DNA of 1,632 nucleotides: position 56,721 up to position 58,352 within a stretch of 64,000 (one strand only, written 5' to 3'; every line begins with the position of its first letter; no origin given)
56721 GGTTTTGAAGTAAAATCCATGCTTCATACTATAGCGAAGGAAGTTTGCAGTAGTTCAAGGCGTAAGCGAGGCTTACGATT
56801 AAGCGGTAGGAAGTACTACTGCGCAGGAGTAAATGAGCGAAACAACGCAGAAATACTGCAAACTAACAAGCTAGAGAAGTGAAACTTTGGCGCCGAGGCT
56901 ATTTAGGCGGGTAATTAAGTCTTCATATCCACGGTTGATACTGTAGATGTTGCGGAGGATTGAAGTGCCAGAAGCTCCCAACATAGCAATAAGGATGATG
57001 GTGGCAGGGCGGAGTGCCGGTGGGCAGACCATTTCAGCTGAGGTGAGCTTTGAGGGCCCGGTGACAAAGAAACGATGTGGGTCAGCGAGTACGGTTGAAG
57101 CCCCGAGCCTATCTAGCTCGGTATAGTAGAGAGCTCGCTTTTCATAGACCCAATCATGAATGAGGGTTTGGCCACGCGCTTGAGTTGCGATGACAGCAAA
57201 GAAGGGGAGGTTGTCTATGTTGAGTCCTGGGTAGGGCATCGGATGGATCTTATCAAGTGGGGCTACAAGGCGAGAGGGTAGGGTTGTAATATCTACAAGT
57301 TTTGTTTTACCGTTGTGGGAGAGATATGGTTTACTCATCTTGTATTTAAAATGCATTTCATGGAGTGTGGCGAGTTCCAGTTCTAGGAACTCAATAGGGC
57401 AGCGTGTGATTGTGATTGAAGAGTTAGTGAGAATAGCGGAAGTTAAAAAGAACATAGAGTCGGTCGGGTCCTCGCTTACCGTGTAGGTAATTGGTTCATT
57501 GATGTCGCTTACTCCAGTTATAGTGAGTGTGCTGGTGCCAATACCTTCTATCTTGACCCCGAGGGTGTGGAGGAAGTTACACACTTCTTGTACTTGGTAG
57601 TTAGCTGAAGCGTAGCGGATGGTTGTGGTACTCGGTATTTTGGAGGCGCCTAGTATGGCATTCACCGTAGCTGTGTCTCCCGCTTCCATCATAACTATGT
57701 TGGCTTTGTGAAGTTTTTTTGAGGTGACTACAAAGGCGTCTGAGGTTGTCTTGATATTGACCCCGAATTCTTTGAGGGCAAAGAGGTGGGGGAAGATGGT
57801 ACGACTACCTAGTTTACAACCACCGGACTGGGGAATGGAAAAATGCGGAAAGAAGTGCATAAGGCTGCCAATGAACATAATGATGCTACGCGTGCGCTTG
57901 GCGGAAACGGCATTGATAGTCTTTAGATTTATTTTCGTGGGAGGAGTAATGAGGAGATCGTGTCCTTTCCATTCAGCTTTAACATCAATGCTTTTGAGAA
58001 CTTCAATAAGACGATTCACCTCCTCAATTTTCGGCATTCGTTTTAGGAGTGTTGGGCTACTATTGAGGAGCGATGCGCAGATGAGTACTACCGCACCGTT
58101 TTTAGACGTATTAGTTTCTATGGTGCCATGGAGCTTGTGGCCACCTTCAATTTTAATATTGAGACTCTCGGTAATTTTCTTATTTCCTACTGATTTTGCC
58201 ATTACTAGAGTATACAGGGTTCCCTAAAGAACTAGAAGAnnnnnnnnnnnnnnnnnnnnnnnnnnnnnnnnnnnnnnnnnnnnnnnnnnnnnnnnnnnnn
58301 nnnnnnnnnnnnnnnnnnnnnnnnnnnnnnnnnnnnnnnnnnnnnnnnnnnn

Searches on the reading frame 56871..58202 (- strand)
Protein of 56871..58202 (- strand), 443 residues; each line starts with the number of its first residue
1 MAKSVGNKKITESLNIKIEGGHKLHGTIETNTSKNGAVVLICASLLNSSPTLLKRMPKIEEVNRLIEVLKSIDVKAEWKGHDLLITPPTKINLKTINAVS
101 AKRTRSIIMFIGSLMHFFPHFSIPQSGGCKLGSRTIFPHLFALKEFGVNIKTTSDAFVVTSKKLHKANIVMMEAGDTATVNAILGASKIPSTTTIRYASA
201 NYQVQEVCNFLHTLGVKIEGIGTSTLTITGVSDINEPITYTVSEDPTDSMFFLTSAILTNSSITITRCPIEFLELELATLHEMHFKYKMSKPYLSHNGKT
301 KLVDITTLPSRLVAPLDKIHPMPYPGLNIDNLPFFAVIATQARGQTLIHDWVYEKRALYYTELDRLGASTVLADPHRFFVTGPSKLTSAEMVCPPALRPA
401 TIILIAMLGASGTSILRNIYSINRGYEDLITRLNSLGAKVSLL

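Call 72: search_protein_families(library=pfam, proteins=[window:56871-58202:-], max_evalue=0.00001)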
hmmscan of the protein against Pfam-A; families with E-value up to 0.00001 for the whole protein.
window:56871-58202:- (443 aa): 1 family
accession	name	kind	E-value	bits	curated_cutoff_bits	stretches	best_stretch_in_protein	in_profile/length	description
PF00275.25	EPSP_synthase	-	3e-37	128.8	22.8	1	19-432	2-416/417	EPSP synthase (3-phosphoshikimate 1-carboxyvinyltransferase)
